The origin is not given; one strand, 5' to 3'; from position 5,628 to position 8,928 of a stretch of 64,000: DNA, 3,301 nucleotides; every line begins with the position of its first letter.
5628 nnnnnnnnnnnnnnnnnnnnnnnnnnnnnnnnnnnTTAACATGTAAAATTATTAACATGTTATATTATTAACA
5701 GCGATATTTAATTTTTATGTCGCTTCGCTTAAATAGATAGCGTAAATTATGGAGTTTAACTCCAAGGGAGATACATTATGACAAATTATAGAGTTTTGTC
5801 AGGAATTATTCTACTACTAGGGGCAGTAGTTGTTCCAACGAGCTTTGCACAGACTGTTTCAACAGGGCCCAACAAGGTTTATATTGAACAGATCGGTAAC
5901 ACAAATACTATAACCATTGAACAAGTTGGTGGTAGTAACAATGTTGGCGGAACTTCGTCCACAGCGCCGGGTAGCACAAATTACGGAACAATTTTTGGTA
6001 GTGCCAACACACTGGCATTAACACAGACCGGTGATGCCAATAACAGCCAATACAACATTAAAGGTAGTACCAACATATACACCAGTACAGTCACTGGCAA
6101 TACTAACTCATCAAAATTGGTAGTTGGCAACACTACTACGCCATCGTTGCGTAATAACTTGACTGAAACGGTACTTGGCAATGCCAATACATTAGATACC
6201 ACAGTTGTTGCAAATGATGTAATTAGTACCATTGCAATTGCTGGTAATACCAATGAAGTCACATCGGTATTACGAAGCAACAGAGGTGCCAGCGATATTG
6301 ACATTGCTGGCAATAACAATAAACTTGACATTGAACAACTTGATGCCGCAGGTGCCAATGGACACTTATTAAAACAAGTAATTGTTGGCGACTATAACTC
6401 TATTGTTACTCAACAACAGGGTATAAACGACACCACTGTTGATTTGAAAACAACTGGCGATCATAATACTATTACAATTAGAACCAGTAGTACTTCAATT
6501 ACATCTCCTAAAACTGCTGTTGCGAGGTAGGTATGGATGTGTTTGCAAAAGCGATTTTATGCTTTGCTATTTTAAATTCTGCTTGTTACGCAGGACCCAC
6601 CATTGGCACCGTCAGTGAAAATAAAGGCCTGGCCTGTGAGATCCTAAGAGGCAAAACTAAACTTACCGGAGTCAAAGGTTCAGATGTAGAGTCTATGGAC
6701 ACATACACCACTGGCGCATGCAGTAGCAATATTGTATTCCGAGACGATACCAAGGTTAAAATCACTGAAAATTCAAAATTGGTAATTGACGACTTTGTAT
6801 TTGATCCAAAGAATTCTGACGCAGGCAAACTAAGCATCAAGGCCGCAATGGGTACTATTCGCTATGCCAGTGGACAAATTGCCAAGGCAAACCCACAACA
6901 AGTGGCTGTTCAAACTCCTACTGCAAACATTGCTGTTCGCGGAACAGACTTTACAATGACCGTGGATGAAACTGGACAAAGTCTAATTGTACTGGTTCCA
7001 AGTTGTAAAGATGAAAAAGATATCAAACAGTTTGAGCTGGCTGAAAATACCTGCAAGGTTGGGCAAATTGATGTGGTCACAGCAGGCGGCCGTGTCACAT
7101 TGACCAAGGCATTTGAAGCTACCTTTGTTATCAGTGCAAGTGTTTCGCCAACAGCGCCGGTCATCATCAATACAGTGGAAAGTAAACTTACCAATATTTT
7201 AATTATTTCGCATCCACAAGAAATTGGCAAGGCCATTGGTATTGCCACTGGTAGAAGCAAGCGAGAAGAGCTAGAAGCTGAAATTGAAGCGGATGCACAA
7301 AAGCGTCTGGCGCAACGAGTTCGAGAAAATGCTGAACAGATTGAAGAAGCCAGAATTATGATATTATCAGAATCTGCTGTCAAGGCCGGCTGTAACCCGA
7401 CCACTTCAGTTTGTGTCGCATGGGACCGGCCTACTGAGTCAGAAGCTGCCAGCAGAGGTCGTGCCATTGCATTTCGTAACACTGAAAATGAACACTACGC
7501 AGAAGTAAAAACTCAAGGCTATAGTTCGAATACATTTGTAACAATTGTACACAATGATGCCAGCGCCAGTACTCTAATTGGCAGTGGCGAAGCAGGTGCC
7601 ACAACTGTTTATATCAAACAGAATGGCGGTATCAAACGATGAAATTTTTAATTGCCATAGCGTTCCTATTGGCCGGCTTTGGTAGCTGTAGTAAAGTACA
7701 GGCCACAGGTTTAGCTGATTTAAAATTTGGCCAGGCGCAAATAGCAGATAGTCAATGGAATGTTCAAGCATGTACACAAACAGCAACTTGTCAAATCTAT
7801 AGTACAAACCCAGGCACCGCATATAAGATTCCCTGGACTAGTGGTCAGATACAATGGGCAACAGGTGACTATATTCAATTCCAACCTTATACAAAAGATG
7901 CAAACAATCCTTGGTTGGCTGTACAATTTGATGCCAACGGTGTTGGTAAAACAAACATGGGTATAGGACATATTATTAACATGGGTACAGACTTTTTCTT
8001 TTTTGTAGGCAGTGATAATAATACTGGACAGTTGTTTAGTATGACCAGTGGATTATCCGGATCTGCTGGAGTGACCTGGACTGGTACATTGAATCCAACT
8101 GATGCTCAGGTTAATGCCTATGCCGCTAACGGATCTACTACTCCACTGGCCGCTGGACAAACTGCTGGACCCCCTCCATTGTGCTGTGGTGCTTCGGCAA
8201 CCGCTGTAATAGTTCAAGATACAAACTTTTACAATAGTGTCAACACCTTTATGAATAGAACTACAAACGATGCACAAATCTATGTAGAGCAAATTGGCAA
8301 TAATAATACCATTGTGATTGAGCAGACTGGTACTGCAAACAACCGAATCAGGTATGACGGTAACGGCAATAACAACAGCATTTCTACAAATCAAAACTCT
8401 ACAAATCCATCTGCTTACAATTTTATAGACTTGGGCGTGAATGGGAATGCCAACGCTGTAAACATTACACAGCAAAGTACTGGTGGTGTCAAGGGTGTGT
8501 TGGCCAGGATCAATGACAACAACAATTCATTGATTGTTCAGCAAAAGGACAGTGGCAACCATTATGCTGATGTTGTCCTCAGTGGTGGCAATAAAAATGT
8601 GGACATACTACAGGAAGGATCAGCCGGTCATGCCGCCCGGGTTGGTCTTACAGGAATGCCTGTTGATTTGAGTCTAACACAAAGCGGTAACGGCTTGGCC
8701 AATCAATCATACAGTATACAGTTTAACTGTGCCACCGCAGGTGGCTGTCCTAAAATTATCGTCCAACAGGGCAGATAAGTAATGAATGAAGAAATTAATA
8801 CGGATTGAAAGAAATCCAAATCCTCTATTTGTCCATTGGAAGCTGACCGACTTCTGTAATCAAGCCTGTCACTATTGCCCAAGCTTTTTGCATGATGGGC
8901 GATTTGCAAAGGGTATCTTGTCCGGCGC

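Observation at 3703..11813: Phage-encoded curli secretion set joined to a FecR protein and a CHASE2 adenylate cyclase: a candidate envelope sensing and signalling system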

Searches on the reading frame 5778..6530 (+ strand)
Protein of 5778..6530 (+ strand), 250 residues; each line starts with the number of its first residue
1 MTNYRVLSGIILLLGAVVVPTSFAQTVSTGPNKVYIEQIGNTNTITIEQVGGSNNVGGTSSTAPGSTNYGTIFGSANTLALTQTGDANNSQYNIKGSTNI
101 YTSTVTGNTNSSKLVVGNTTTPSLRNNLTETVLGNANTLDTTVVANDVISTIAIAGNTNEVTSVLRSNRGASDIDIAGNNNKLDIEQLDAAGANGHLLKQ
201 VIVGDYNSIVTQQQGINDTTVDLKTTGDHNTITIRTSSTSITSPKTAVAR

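Call 3: search_protein_families(library=pfam, proteins=[window:5778-6530:+], max_evalue=0.01)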
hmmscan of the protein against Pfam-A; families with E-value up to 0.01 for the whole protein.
window:5778-6530:+ (250 aa): 2 families
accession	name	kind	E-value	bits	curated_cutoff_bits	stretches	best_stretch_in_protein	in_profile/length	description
PF08841.16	DDR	-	0.0027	17.2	24.6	1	98-181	105-188/328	Diol dehydratase reactivase ATPase-like domain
PF07012.17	Curlin_rpt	-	0.0048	17.3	20.7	1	32-51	15-34/34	Curlin associated repeat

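Call 7: search_protein_families(library=phrogs, proteins=[window:5778-6530:+], max_evalue=0.001)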
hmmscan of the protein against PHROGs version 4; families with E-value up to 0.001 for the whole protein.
window:5778-6530:+ (250 aa): 0 families

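Call 36: search_protein_families(library=ncbifam, proteins=[window:5778-6530:+], max_evalue=0.01)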
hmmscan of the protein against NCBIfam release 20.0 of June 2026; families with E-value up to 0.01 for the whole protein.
window:5778-6530:+ (250 aa): 1 family
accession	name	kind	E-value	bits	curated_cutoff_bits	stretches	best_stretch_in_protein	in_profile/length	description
NF007470.1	PRK10051.1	equivalog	0.0011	19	160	1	13-118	8-116/150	curli major subunit CsgA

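Call 51: search_solved_structures(query=A4, max_evalue=1, show_alignments=1)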
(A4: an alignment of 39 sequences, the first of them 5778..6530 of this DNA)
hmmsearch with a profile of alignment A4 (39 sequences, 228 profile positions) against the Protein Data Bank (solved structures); distinct sequences matched with E-value up to 1: 5.
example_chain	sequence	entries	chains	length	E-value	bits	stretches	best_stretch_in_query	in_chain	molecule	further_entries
8c50_A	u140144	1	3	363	7e-14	55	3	21-97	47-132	Curlin associated repeat-containing protein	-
8enq_A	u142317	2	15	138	3.9e-05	26.4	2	21-98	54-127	Major curlin subunit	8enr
1heh_C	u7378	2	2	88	0.11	15.1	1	82-139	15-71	ENDO-1,4-BETA-XYLANASE D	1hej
8t0o_H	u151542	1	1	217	0.26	13.8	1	116-178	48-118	RB2AT_87 Fab Heavy chain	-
6x1v_H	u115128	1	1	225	0.8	12.3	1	133-176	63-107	SC44-8 Heavy chain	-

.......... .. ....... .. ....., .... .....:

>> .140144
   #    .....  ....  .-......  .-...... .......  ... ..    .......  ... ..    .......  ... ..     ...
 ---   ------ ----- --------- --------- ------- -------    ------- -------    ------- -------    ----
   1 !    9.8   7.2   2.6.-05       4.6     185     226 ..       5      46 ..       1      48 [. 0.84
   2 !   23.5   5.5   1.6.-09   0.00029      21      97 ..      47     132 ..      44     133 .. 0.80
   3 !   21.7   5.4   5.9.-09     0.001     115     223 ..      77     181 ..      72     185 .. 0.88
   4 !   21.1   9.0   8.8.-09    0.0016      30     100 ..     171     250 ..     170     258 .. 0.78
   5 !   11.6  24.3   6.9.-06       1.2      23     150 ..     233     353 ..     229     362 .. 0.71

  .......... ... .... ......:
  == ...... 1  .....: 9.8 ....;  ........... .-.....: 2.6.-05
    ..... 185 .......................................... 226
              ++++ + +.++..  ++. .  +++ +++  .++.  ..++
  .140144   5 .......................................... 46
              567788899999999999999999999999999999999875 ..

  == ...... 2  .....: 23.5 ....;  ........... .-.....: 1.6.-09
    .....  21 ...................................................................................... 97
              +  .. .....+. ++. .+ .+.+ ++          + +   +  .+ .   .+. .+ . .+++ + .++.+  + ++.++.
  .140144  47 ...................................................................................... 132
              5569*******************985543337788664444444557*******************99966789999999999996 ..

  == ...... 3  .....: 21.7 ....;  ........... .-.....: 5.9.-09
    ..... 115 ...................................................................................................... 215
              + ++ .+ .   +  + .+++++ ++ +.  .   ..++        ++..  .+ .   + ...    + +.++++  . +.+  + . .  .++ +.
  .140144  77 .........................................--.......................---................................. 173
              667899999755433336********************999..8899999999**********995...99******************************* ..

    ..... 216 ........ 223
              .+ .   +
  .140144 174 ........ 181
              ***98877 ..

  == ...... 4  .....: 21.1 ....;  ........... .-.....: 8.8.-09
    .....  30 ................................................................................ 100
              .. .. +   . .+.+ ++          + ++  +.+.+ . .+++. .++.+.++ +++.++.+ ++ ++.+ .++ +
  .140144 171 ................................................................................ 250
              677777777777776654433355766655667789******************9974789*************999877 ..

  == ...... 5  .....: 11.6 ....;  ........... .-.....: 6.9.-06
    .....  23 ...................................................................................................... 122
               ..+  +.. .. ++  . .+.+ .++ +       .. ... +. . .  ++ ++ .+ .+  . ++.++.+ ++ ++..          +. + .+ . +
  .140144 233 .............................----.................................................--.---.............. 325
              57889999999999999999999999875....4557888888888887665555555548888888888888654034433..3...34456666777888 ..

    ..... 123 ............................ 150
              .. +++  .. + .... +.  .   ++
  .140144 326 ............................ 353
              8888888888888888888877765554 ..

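Call 53: predict_structure(alignment_id=A4)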
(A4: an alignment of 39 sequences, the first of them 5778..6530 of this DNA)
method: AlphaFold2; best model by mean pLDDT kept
length: 250 residues; sequences in the alignment: 39
mean_pLDDT: 82.9   pTM: 0.80
mean pLDDT of the five models: 82.9, 82.2, 81.8, 80.5, 78.8
residues with pLDDT >= 90: 142; 70-90: 49; 50-70: 29; < 50: 30
segments of 3 or more residues with pLDDT < 50: 1-26, 247-250
pLDDT, mean of each block of 10 residues (from residue 1): 44 45 53 90 95 81 59 92 95 90 97 84 82 97 92 97 92 97 91 82 97 87 95 88 51
secondary structure, 60 per line:
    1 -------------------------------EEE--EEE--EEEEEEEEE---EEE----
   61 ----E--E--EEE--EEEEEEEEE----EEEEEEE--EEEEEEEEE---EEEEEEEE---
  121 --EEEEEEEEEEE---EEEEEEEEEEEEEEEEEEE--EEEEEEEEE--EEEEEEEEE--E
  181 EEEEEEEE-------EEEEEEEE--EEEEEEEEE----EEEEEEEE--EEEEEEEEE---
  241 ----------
elements in order: E32-34 E37-39 E42-50 E54-56 E71-73 E76-84 E89-95 E98-106 E110-117 E123-133 E137-155 E158-166 E169-177 E180-188 E196-203 E206-214 E219-226 E229-237

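Call 57: fold_search(model_id=the predicted structure, library=pdb)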
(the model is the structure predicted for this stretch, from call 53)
No match with E <= 0.001 here; weaker rows may still be real.
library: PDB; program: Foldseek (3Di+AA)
matches with E <= 10: 83; with E <= 0.001: 0
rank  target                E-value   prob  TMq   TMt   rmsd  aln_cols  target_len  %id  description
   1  5nxk_C                2.8e-01  0.18  0.26  0.22  12.8       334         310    9  L. reuteri 53608 SRRP (released 2018-03-21)
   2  6n2c_B                6.8e-01  0.05  0.19  0.14  12.2       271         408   16  The Crystal Structure of Caldicellulosiruptor hydrothermalis Tapirin C-terminal domain (released 2018-12-19)
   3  7o7a_B                1.0e+00  0.05  0.19  0.14  14.9       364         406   12  Structure of the PL6 family alginate lyase Pedsa0632 from Pseudopedobacter saltans (released 2021-07-28)
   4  5ny0                  1.1e+00  0.05  0.20  0.16  14.5       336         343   11  L. reuters 100-23 SRRP (released 2018-03-21)
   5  3lyc_A                1.5e+00  0.28  0.34  0.35   7.8       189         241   10  Crystal structure of Putative pectinase (YP_001304412.1) from Parabacteroides distasonis ATCC 8503 at 2.30 A resolutio (released 2010-03-16)
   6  9h78_B                1.7e+00  0.07  0.23  0.21  13.3       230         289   10  [FeS] cluster-loaded SMS complex from M. jannaschii (released 2025-06-04)
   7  7xz7_A                1.7e+00  0.04  0.21  0.13  16.4       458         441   10  Mutant (D137A) of the N-terminal domain of fucoidan lyase FdlA (released 2022-09-28)
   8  7xze_A                1.7e+00  0.06  0.25  0.16  14.8       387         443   12  Mutant (H176A) of the N-terminal domain of fucoidan lyase FdlA (released 2022-09-28)
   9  5zru_A                1.8e+00  0.02  0.17  0.09  14.9       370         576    8  Crystal structure of Agl-KA catalytic domain (released 2019-10-23)
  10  5nxk_A                1.9e+00  0.02  0.16  0.14  14.9       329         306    8  L. reuteri 53608 SRRP (released 2018-03-21)
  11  4i84_A                2.3e+00  0.04  0.20  0.18  15.4       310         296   12  The crystal structure of the Haemophilus influenzae HxuA secretion domain involved in the two-partner secretion pathwa (released 2013-11-13)
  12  4dt5_A                2.4e+00  0.04  0.14  0.22  14.1       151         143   11  Crystal Structure of Rhagium inquisitor Antifreeze Protein (released 2013-03-13)
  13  5awf_A                2.4e+00  0.18  0.41  0.29   9.3       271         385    9  Crystal structure of SufB-SufC-SufD complex from Escherichia coli (released 2015-11-11)
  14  2zu0_A                2.9e+00  0.06  0.24  0.16  16.7       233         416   12  Crystal structure of SufC-SufD complex involved in the iron-sulfur cluster biosynthesis (released 2009-03-10)
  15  8yl7_C                3.1e+00  0.01  0.09  0.07  18.2       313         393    8  EDS1-SAG101-NRG1C heterotrimer (released 2025-01-29)
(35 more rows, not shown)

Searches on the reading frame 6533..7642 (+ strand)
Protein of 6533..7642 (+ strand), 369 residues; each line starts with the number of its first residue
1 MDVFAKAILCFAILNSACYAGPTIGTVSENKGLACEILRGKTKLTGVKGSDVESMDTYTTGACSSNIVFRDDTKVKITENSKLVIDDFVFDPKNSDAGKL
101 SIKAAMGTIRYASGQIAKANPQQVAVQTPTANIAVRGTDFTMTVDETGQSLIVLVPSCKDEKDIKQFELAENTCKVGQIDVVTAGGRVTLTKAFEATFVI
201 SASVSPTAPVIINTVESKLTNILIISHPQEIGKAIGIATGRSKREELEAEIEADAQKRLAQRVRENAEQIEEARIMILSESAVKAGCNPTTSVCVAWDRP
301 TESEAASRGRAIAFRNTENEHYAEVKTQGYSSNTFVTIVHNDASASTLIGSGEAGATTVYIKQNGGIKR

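Call 3: search_protein_families(library=pfam, proteins=[window:6533-7642:+], max_evalue=0.01)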
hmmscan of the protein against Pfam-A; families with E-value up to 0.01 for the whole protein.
window:6533-7642:+ (369 aa): 1 family
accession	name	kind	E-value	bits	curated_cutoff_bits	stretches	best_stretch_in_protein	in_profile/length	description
PF04773.18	FecR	-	1.8e-10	41.5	24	1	56-154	1-90/97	FecR protein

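Call 7: search_protein_families(library=phrogs, proteins=[window:6533-7642:+], max_evalue=0.001)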
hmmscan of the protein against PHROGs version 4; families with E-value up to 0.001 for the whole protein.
window:6533-7642:+ (369 aa): 1 family
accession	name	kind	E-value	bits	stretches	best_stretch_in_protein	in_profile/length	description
phrog_37870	-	unknown function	1e-68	233.2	1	4-234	9-235/382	-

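Call 36: search_protein_families(library=ncbifam, proteins=[window:6533-7642:+], max_evalue=0.01)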
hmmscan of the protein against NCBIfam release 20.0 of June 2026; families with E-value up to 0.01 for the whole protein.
window:6533-7642:+ (369 aa): 2 families
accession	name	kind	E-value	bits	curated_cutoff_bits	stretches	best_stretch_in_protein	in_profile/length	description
NF047849.1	Lsa33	exception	6.2e-08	32.2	420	1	40-171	46-177/310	surface adhesin Lsa33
NF033165.1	lipo_LipL45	exception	0.00017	20.7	350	1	55-152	70-164/391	lipoprotein LipL45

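Call 70: search_protein_families(library=padloc, proteins=[window:6533-7642:+], max_evalue=0.001)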
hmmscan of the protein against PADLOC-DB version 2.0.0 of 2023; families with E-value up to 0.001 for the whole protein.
window:6533-7642:+ (369 aa): 0 families

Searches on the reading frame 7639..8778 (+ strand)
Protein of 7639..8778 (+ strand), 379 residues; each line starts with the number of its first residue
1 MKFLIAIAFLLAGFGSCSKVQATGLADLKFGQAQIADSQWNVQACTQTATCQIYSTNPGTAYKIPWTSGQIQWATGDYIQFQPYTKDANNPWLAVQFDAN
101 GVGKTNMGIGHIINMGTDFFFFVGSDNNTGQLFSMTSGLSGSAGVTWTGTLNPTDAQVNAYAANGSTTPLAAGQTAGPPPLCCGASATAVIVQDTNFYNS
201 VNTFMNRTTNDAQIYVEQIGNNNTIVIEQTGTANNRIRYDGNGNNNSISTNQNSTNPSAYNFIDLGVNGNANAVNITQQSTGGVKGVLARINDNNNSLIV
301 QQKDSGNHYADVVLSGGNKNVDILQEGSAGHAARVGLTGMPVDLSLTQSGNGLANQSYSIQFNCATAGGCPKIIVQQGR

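Call 3: search_protein_families(library=pfam, proteins=[window:7639-8778:+], max_evalue=0.01)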
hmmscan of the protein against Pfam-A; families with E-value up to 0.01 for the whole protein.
window:7639-8778:+ (379 aa): 1 family
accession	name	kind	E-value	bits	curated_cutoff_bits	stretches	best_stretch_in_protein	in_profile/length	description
PF07012.17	Curlin_rpt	-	0.0091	16.4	20.7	1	215-231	18-34/34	Curlin associated repeat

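Call 7: search_protein_families(library=phrogs, proteins=[window:7639-8778:+], max_evalue=0.001)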
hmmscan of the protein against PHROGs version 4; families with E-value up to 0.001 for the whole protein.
window:7639-8778:+ (379 aa): 0 families

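Call 36: search_protein_families(library=ncbifam, proteins=[window:7639-8778:+], max_evalue=0.01)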
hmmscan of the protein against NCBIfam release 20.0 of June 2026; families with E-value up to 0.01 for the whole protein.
window:7639-8778:+ (379 aa): 1 family
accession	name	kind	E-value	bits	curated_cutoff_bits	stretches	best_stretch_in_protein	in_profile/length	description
NF007470.1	PRK10051.1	equivalog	0.0018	18.3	160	0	184-306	15-131/150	curli major subunit CsgA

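Call 52: find_homologous_proteins(query=window:7639-8778:+, max_evalue=0.00001)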
Query window:7639-8778:+ (379 aa): 1612 proteins with E <= 0.00001 among 8000 candidates; the best 120 are listed.
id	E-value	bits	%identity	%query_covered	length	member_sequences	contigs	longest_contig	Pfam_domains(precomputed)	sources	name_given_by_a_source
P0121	1.7e-248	842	100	100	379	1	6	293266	-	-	-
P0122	3.1e-202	690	84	100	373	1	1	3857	-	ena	-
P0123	6.7e-200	682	79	100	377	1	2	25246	-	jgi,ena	jgi:hypothetical protein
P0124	6.6e-165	567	68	100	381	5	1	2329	-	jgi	-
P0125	8.3e-165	566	67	100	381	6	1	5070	-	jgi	jgi:hypothetical protein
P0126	8.7e-165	566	68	100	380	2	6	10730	-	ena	-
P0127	9.1e-165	566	70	100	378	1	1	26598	-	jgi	jgi:hypothetical protein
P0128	1.0e-162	560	68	100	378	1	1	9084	-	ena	-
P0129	4.8e-162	557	68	100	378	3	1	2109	-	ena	-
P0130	1.4e-159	549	67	100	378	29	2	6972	-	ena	-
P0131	2.5e-157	542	65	100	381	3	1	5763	-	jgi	jgi:hypothetical protein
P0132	2.2e-155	535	66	100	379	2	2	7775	-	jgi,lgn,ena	jgi:hypothetical protein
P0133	2.1e-154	532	65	100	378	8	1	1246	-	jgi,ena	jgi:hypothetical protein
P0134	2.8e-152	525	65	100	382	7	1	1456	-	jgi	-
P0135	9.6e-152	523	75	46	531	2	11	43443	PF02018.24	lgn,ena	-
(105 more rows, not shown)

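Call 63: predict_structure(alignment_id=A5)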
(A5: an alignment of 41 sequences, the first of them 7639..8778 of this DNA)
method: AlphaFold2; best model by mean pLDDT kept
length: 379 residues; sequences in the alignment: 41
mean_pLDDT: 79.0   pTM: 0.46
mean pLDDT of the five models: 79.0, 68.8, 63.9, 63.8, 62.4
residues with pLDDT >= 90: 117; 70-90: 176; 50-70: 50; < 50: 36
segments of 3 or more residues with pLDDT < 50: 178-209
pLDDT, mean of each block of 10 residues (from residue 1): 61 53 84 84 73 75 86 93 90 94 93 85 88 86 70 84 83 64 30 34 40 81 90 82 94 85 93 94 89 94 89 88 89 83 82 73 71 74
secondary structure, 60 per line:
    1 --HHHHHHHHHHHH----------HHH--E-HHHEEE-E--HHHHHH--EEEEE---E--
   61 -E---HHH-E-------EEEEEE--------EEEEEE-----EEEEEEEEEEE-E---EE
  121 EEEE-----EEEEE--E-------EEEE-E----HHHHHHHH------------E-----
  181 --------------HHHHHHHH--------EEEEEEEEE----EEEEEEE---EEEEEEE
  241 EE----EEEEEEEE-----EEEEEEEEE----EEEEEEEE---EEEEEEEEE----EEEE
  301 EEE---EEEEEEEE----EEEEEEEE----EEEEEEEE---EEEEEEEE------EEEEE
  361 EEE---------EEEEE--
elements in order: H3-14 E35-37 H42-47 E50-54 E78-83 E92-97 E103-113 E119-124 E130-134 E145-148 H155-162 H195-202 E211-219 E224-230 E234-242 E247-254 E260-268 E273-280 E284-292 E297-303 E307-314 E319-326 E331-338 E342-349 E356-363 E373-377

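Call 65: fold_search(model_id=the predicted structure, library=pdb)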
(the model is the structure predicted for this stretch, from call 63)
No match with E <= 0.001 here; weaker rows may still be real.
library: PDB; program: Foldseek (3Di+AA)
matches with E <= 10: 500; with E <= 0.001: 0
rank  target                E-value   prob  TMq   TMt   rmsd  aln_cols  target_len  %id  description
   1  3o4i_A                1.3e-01  0.21  0.12  0.08  17.7       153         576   10  Structure and Catalysis of Acylaminoacyl Peptidase (released 2010-11-17)
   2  2dso_D                1.7e-01  0.08  0.08  0.09  15.2       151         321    9  Crystal structure of D138N mutant of Drp35, a 35kDa drug responsive protein from Staphylococcus aureus (released 2006-12-12)
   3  3fvz                  1.8e-01  0.12  0.08  0.09  14.8       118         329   12  Structure of Peptidyl-alpha-hydroxyglycine alpha-Amidating Lyase (PAL) (released 2009-09-01)
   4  3npe                  1.8e-01  0.11  0.11  0.09  10.6       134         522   11  Structure of VP14 in complex with oxygen (released 2010-11-10)
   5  2dg1_B                2.1e-01  0.08  0.08  0.09  15.1       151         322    9  Crystal structure of Drp35, a 35kDa drug responsive protein from Staphylococcus aureus, complexed with Ca2+ (released 2006-12-12)
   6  8suc                  2.1e-01  0.25  0.09  0.12  13.4       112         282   10  NHL-2 NHL domain (released 2024-05-08)
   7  9qux_MODEL_1_A        2.4e-01  0.35  0.13  0.29   6.6        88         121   10  Solution structure of the Homer1 EVH1 domain (released 2025-12-03)
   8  6r8y_L                2.5e-01  0.08  0.08  0.09  19.6       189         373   11  Cryo-EM structure of NCP-6-4PP(-1)-UV-DDB (released 2019-06-12)
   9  2dg0_I                2.9e-01  0.08  0.09  0.10  15.1       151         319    9  Crystal structure of Drp35, a 35kDa drug responsive protein from Staphylococcus aureus (released 2006-12-12)
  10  2dso_B                3.3e-01  0.09  0.09  0.10  15.2       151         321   10  Crystal structure of D138N mutant of Drp35, a 35kDa drug responsive protein from Staphylococcus aureus (released 2006-12-12)
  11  1tj6_A                3.8e-01  0.35  0.14  0.34   6.8       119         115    4  Crystal structure of the Xenopus tropicalis Spred1 EVH-1 domain (released 2005-08-16)
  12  4mve_A                3.8e-01  0.25  0.15  0.30  17.5       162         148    6  Crystal structure of Tcur_1030 protein from Thermomonospora curvata (released 2013-10-02)
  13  9s6b_B                4.0e-01  0.15  0.10  0.07  14.9       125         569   10  Aeropyrum pernix acylaminoacyl peptidase co-crystallized with meropenem. (released 2025-10-22)
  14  2p4o                  4.4e-01  0.08  0.10  0.12  17.1       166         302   10  CRYSTAL STRUCTURE OF A PUTATIVE LACTONASE OF THE SMP-30/GLUCONOLACTONASE/LRE-LIKE REGION FAMILY (NPUN_F0524) FROM NOSTOC (released 2007-04-17)
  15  4c8s_A                4.4e-01  0.04  0.09  0.08  16.1       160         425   17  Crystal structure of the C-terminal region of yeast Ctf4 (released 2014-04-30)
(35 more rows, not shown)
